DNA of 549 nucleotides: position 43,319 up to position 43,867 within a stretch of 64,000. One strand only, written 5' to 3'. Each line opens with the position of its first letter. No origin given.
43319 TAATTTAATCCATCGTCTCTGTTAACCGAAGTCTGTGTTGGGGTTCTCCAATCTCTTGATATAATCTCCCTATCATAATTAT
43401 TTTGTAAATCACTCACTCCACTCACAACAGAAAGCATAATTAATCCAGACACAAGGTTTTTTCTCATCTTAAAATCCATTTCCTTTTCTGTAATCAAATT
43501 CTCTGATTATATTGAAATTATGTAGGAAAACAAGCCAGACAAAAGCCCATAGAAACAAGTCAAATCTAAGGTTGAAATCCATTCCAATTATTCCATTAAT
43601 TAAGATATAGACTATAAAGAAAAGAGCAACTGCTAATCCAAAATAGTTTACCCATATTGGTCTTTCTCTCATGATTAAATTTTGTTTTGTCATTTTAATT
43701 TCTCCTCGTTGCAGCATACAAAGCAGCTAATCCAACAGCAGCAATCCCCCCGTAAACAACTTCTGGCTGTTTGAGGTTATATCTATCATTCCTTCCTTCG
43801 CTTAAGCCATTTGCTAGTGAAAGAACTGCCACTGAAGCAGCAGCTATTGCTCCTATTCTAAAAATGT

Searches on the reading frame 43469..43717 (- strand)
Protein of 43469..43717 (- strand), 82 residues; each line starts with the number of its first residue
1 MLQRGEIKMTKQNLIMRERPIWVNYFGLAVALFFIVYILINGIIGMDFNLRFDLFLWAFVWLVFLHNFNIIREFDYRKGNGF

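Call 3: search_protein_families(library=pfam, proteins=[window:43469-43717:-], max_evalue=1)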
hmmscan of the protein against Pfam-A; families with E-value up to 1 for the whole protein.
window:43469-43717:- (82 aa): 2 families
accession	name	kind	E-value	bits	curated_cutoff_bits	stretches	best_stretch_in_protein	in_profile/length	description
PF15938.10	DUF4750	-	0.38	10.9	27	1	39-74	9-44/54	Domain of unknown function (DUF4750)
PF14110.11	DUF4282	-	0.41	11.7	27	1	25-72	18-65/86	Domain of unknown function (DUF4282)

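Call 4: search_protein_families(library=ncbifam, proteins=[window:43469-43717:-], max_evalue=1)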
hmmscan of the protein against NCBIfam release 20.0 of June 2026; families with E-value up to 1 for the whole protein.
window:43469-43717:- (82 aa): 0 families
